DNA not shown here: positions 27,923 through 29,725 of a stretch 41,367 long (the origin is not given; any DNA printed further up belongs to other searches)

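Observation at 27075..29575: Carrier-protein domain fused in cis to a serine-palmitoyltransferase-like enzyme and translationally coupled to an SDR reductase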

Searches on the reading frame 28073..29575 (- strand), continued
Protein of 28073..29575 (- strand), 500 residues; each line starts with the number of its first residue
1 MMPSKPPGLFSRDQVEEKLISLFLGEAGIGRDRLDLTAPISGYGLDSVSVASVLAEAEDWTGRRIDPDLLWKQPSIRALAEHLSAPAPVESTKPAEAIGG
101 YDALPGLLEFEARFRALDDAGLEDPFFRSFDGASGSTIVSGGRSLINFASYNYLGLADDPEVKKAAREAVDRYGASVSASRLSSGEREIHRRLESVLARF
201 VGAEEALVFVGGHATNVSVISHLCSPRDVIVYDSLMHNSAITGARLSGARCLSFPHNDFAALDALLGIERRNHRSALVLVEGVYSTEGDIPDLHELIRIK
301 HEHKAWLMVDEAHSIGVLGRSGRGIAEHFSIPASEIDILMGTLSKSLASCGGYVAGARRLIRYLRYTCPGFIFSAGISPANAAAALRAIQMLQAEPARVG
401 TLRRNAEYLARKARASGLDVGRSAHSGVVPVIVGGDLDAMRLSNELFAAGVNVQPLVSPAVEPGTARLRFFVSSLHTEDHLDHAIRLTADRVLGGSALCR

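Call 18: find_encoding_contigs(protein=P0039, flank=10000, max_places=2)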
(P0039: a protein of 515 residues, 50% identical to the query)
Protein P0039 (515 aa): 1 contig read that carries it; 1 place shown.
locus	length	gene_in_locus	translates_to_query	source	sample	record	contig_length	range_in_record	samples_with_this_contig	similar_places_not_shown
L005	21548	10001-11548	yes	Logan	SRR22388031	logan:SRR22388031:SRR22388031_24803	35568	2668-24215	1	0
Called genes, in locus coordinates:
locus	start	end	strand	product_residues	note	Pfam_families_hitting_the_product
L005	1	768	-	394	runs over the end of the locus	PF02350:Epimerase_2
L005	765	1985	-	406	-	PF13439:Glyco_transf_4, PF20706:GT4-conflict, PF00534:Glycos_transf_1, PF13692:Glyco_trans_1_4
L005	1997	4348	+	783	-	-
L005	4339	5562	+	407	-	PF13506:Glyco_transf_21, PF13641:Glyco_tranf_2_3, PF00535:Glycos_transf_2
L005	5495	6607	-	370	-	-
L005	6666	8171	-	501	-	PF13506:Glyco_transf_21, PF00535:Glycos_transf_2, PF13641:Glyco_tranf_2_3, PF13632:Glyco_trans_2_3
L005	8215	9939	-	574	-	PF00501:AMP-binding, PF23024:AMP-dom_DIP2-like (weak)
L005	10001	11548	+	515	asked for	PF00550:PP-binding, PF00155:Aminotran_1_2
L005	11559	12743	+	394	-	-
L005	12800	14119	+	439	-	-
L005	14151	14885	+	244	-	PF05050:Methyltransf_21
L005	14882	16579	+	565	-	-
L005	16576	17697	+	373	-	PF11380:Stealth_CR2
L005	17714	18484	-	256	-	PF04991:LicD (weak)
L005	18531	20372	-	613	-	PF00664:ABC_membrane (weak), PF00005:ABC_tran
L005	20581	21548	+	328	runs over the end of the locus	PF01073:3Beta_HSD, PF01370:Epimerase, PF02719:Polysacc_synt_2 (weak), PF04321:RmlD_sub_bind, PF05368:NmrA, PF13460:NAD_binding_10, PF16363:GDP_Man_Dehyd, PF07993:NAD_binding_4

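Call 19: find_encoding_contigs(protein=P0024, flank=10000, max_places=2)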
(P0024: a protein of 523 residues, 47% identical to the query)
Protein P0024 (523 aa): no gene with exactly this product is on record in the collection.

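Call 32: find_encoding_contigs(protein=P0050, flank=10000, max_places=1)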
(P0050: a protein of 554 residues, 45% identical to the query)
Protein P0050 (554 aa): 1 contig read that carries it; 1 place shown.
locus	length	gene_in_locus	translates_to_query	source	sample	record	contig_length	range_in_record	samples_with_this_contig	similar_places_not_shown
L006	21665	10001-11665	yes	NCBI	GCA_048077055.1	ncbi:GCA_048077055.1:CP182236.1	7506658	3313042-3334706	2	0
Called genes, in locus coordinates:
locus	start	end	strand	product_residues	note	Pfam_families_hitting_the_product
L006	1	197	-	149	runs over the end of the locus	-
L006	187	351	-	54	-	-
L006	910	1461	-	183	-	PF14026:SCO4226-like (weak)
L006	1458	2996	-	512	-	-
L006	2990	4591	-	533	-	PF03704:BTAD, PF13191:AAA_16, PF13401:AAA_22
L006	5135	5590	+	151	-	PF09150:Carot_N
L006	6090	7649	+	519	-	PF00501:AMP-binding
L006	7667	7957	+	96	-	PF24919:Mug62 (weak)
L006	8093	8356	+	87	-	-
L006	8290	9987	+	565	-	PF00501:AMP-binding, PF23024:AMP-dom_DIP2-like, PF24919:Mug62 (weak)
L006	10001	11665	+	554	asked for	PF00550:PP-binding, PF00155:Aminotran_1_2, PF00266:Aminotran_5 (weak)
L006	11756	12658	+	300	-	-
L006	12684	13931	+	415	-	PF13439:Glyco_transf_4, PF13579:Glyco_trans_4_4, PF20706:GT4-conflict, PF00534:Glycos_transf_1, PF13692:Glyco_trans_1_4, PF13524:Glyco_trans_1_2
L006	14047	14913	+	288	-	PF00106:adh_short, PF08659:KR, PF13460:NAD_binding_10 (faint), PF13561:adh_short_C2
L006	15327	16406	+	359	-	PF01370:Epimerase, PF16363:GDP_Man_Dehyd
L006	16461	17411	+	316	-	PF01073:3Beta_HSD (weak), PF01370:Epimerase, PF02719:Polysacc_synt_2 (faint), PF04321:RmlD_sub_bind (faint), PF13460:NAD_binding_10 (weak), PF16363:GDP_Man_Dehyd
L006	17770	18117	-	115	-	PF26394:Psb34 (weak)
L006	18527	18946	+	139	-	PF14105:DUF4278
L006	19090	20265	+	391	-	PF13527:Acetyltransf_9, PF00583:Acetyltransf_1 (weak), PF13508:Acetyltransf_7, PF17668:Acetyltransf_17, PF13530:SCP2_2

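Call 33: find_encoding_contigs(protein=P0080, flank=10000, max_places=1)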
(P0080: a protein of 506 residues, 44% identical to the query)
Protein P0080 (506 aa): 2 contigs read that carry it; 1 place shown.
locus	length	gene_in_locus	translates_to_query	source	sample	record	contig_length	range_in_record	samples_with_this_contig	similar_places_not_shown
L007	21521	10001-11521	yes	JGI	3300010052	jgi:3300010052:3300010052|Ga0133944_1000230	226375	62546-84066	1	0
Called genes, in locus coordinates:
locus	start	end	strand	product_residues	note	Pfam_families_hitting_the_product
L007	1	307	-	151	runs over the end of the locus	-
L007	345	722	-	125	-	-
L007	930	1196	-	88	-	PF03795:YCII (weak)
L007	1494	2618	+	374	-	PF22020:RlmL_1st, PF02926:THUMP, PF01170:UPF0020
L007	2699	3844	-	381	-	PF00285:Citrate_synt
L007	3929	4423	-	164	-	PF00300:His_Phos_1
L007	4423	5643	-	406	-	PF01368:DHH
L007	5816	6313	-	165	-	PF01844:HNH, PF13395:HNH_4, PF14279:HNH_5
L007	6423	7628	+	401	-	PF01168:Ala_racemase_N, PF00842:Ala_racemase_C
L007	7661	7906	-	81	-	PF01241:PSI_PSAK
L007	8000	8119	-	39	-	-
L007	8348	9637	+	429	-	PF13433:Peripla_BP_5, PF13458:Peripla_BP_6, PF01094:ANF_receptor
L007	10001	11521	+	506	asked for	PF00550:PP-binding, PF00155:Aminotran_1_2, PF00266:Aminotran_5 (weak)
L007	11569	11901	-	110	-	PF14495:Cytochrom_C550 (weak), PF00034:Cytochrom_C, PF13442:Cytochrome_CBB3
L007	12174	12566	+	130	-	PF13473:Cupredoxin_1 (weak), PF00127:Copper-bind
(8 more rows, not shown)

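Call 34: find_encoding_contigs(protein=P0049, flank=10000, max_places=1)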
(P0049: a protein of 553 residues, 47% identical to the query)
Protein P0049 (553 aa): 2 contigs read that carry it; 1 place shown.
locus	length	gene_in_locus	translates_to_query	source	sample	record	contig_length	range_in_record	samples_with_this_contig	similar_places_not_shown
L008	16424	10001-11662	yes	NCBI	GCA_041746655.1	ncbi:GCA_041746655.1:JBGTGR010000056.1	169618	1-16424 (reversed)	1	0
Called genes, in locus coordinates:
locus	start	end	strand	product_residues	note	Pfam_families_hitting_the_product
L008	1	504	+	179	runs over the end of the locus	PF00210:Ferritin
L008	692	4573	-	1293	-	-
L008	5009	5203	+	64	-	PF03960:ArsC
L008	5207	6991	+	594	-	PF00501:AMP-binding, PF23024:AMP-dom_DIP2-like (weak)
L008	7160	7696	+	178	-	PF04116:FA_hydroxylase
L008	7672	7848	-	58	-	-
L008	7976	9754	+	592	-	PF00501:AMP-binding, PF23024:AMP-dom_DIP2-like, PF24919:Mug62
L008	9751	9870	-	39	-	-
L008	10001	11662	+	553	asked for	PF00550:PP-binding, PF00155:Aminotran_1_2, PF00266:Aminotran_5 (weak)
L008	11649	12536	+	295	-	-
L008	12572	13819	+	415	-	PF13439:Glyco_transf_4, PF13579:Glyco_trans_4_4, PF20706:GT4-conflict, PF00534:Glycos_transf_1, PF13692:Glyco_trans_1_4, PF13524:Glyco_trans_1_2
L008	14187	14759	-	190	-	-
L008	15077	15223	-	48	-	-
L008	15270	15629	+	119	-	-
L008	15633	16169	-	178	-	PF15610:PRTase_3 (weak)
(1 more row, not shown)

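Call 41: search_protein_families(library=pfam, proteins=[L006:11756-12658:+, L005:11559-12743:+, L004:7064-8011:+, L005:12800-14119:+], max_evalue=0.01)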
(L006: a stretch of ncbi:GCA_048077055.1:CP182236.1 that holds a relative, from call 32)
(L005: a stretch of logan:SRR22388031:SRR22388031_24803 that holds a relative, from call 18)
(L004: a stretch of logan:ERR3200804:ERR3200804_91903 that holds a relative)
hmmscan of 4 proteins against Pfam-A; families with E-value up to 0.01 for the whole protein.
L006:11756-12658:+ (300 aa): 3 families
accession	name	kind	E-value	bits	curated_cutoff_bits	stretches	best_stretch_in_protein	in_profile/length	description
PF13578.12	Methyltransf_24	-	0.00021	22.6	26.3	1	42-162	1-105/105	Methyltransferase domain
PF13847.12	Methyltransf_31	-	0.00087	19.4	27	0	45-178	13-129/145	Methyltransferase domain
PF05711.17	TylF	-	0.0056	16.4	23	1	122-166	194-233/264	Macrocin-O-methyltransferase (TylF)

L005:11559-12743:+ (394 aa): 0 families

L004:7064-8011:+ (315 aa): 0 families

L005:12800-14119:+ (439 aa): 0 families

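Call 50: search_protein_families(library=pfam, proteins=[L001:79-1386:+, L001:1565-2677:-, L001:2687-3424:-, L001:3424-4578:-, L001:4575-6182:-, L001:8146-8922:-, L001:11907-13241:-, L001:13090-13848:+, L001:13963-14709:-], max_evalue=0.001)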
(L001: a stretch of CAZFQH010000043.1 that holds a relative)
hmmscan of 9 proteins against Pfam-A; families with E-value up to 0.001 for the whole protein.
L001:79-1386:+ (435 aa): 2 families
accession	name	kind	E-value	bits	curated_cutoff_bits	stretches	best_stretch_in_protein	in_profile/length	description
PF00557.29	Peptidase_M24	-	1.7e-38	133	23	1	166-422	5-208/208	Metallopeptidase family M24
PF21216.2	PepQ_N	-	1.6e-29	103.2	27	1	6-151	2-152/152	Xaa-Pro dipeptidase, N-terminal domain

L001:1565-2677:- (370 aa): 2 families
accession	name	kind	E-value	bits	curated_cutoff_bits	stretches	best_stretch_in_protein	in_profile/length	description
PF00266.25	Aminotran_5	-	3.3e-10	39.9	21.5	1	35-295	42-310/371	Aminotransferase class-V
PF00155.27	Aminotran_1_2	-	5.7e-05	22.9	19.7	1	143-355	159-360/361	Aminotransferase class I and II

L001:2687-3424:- (245 aa): 3 families
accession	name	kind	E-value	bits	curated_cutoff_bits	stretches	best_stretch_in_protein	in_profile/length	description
PF12804.13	NTP_transf_3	-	1.3e-18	68.1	27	1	8-157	1-145/160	MobA-like NTP transferase domain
PF00483.29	NTP_transferase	-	1.9e-05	24.8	21.2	1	8-121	2-124/245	Nucleotidyl transferase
PF01128.25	IspD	-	5.7e-05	23.4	27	1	7-74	2-70/221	2-C-methyl-D-erythritol 4-phosphate cytidylyltransferase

L001:3424-4578:- (384 aa): 2 families
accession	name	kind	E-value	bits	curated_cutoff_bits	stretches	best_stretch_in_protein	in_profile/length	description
PF02775.26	TPP_enzyme_C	-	5.9e-16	59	21.9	1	234-353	21-151/151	Thiamine pyrophosphate enzyme, C-terminal TPP binding domain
PF02776.23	TPP_enzyme_N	-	1.8e-09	37.8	26.8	1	9-108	6-106/119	Thiamine pyrophosphate enzyme, N-terminal TPP binding domain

L001:4575-6182:- (535 aa): 3 families
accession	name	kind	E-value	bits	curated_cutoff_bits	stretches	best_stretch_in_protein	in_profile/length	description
PF13714.12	PEP_mutase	-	1.2e-58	199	31.5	1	13-255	4-239/240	Phosphoenolpyruvate phosphomutase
PF12804.13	NTP_transf_3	-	3e-14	53.9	27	1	298-416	1-120/160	MobA-like NTP transferase domain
PF00463.27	ICL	-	0.00043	19.4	26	1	79-179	150-250/526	Isocitrate lyase family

L001:8146-8922:- (258 aa): 1 family
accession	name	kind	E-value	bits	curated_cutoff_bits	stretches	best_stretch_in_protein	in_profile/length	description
PF05721.19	PhyH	-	6.1e-23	82.6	22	1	18-217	1-213/213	Phytanoyl-CoA dioxygenase (PhyH)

L001:11907-13241:- (444 aa): 0 families

L001:13090-13848:+ (252 aa): 0 families

L001:13963-14709:- (248 aa): 5 families
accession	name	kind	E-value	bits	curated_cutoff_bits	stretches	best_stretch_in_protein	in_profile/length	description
PF01202.28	SKI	-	4.2e-41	141.2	22.1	1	85-240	1-156/159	Shikimate kinase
PF01381.28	HTH_3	-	4e-10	40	23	1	12-64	1-53/55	Helix-turn-helix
PF13560.12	HTH_31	-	1.9e-06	28.5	27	1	8-63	2-58/64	Helix-turn-helix domain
PF13238.12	AAA_18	-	9.8e-05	23.2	29.4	1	79-194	1-115/128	AAA domain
PF13189.12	Cytidylate_kin2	-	0.00026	21.6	28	0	81-107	4-30/176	Cytidylate kinase-like family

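Call 51: predict_structure(alignment_id=A1)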
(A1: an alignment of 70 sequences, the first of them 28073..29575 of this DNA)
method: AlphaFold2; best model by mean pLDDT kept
length: 500 residues; sequences in the alignment: 70
mean_pLDDT: 91.6   pTM: 0.81
mean pLDDT of the five models: 91.6, 91.1, 90.3, 89.7, 89.7
residues with pLDDT >= 90: 391; 70-90: 79; 50-70: 16; < 50: 14
segments of 3 or more residues with pLDDT < 50: 1-5, 90-94, 498-500
pLDDT, mean of each block of 10 residues (from residue 1): 54 96 90 93 82 88 85 91 80 52 83 93 93 92 96 95 98 84 80 98 97 95 96 96 93 97 97 97 96 99 99 97 98 98 95 98 92 86 98 97 98 98 93 96 98 95 95 98 98 68
secondary structure, 60 per line:
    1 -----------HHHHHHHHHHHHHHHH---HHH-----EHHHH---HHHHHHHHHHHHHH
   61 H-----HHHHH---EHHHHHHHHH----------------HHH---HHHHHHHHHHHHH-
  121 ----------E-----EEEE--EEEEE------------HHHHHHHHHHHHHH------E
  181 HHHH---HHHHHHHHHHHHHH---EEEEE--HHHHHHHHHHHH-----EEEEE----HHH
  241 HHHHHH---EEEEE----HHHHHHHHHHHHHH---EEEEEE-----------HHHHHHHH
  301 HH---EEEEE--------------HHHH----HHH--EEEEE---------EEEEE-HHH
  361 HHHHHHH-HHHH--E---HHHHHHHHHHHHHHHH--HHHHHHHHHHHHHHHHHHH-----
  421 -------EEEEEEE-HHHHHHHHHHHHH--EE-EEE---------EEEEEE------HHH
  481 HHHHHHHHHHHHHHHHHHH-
elements in order: H12-27 H40-43 H47-61 H67-71 H76-84 H107-119 E137-140 E143-147 H160-173 H181-184 H188-201 E205-209 H212-223 E229-233 H238-246 E250-254 H259-272 E276-281 H293-302 E306-310 H325-328 E338-342 E352-356 H358-367 H369-372 H379-394 H397-415 E428-434 H436-448 E454-456 E466-471 H478-499

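Call 55: fold_search(model_id=the predicted structure, library=pdb)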
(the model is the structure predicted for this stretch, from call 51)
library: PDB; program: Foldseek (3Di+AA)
matches with E <= 10: 1961; with E <= 0.001: 1752
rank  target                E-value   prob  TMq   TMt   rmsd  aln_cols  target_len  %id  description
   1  8guh                  2.5e-41  1.00  0.74  0.94   2.3       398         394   34  Serine Palmitoyltransferase from Sphingobacterium multivorum complexed with Tris (released 2023-07-19)
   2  3a2b                  1.4e-40  1.00  0.74  0.94   2.0       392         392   35  Crystal Structure of Serine Palmitoyltransferase from Sphingobacterium multivorum with substrate L-serine (released 2009-07-14)
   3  7poc_A                4.5e-38  1.00  0.72  0.91   2.8       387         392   34  An Irreversible, Promiscuous and Highly Thermostable Claisen-Condensation Biocatalyst Drives the Synthesis of Substitu (released 2022-09-21)
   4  7poa_B                5.6e-38  1.00  0.72  0.90   2.6       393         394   34  An Irreversible, Promiscuous and Highly Thermostable Claisen-Condensation Biocatalyst Drives the Synthesis of Substitu (released 2022-09-21)
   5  8s1y_B                6.6e-38  1.00  0.72  0.90   2.6       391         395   34  ThaOS V79A (released 2025-03-05)
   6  7pob_A                8.6e-38  1.00  0.72  0.91   2.4       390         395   34  An Irreversible, Promiscuous and Highly Thermostable Claisen-Condensation Biocatalyst Drives the Synthesis of Substitu (released 2022-09-21)
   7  2jg2                  1.0e-37  1.00  0.75  0.94   2.0       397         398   31  HIGH RESOLUTION STRUCTURE OF SPT WITH PLP INTERNAL ALDIMINE (released 2007-05-01)
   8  7bxq_A                1.1e-37  1.00  0.73  0.91   2.2       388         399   30  2-amino-3-ketobutyrate CoA ligase from Cupriavidus necator L-Threonine binding form (released 2021-04-21)
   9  8s1y_A                1.3e-37  1.00  0.73  0.90   3.2       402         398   34  ThaOS V79A (released 2025-03-05)
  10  7v58_A                3.0e-37  1.00  0.73  0.91   2.7       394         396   26  Structural insights into the substrate selectivity of acyl-CoA transferase (released 2021-12-29)
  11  7poa_A                3.5e-37  1.00  0.72  0.90   2.6       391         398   34  An Irreversible, Promiscuous and Highly Thermostable Claisen-Condensation Biocatalyst Drives the Synthesis of Substitu (released 2022-09-21)
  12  2x8u_A                3.9e-37  1.00  0.75  0.93   2.0       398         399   31  Sphingomonas wittichii Serine palmitoyltransferase (released 2010-03-23)
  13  7v58_B                4.4e-37  1.00  0.73  0.91   2.5       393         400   26  Structural insights into the substrate selectivity of acyl-CoA transferase (released 2021-12-29)
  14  4bmk_A                6.1e-37  1.00  0.75  0.94   1.9       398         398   30  Serine Palmitoyltransferase K265A from S. paucimobilis with bound PLP- Myriocin Aldimine (released 2013-09-04)
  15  2w8t                  8.9e-37  1.00  0.74  0.93   1.9       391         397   31  SPT with PLP, N100C (released 2009-01-27)
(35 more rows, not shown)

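Call 60: find_encoding_contigs(protein=P0058, flank=10000, max_places=1)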
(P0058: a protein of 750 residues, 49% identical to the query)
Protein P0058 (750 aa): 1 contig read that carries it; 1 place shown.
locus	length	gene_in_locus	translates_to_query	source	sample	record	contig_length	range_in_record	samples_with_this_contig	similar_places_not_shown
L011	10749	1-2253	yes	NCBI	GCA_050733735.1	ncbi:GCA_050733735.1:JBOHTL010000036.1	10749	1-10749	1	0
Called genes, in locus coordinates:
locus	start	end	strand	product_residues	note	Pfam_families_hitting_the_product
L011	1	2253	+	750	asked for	PF00501:AMP-binding (weak), PF23024:AMP-dom_DIP2-like (weak), PF00550:PP-binding, PF00155:Aminotran_1_2, PF01053:Cys_Met_Meta_PP (weak)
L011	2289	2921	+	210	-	PF22624:AASDHPPT_N, PF01648:ACPS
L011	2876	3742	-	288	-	PF14378:PAP2_3, PF01569:PAP2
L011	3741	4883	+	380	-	-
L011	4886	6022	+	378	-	PF13439:Glyco_transf_4, PF13579:Glyco_trans_4_4, PF20706:GT4-conflict, PF00534:Glycos_transf_1, PF13692:Glyco_trans_1_4, PF13524:Glyco_trans_1_2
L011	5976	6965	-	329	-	PF03706:LPG_synthase_TM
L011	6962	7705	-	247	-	PF01522:Polysacc_deac_1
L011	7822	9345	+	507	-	PF14052:Caps_assemb_Wzi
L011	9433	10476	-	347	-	PF00294:PfkB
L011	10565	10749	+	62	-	?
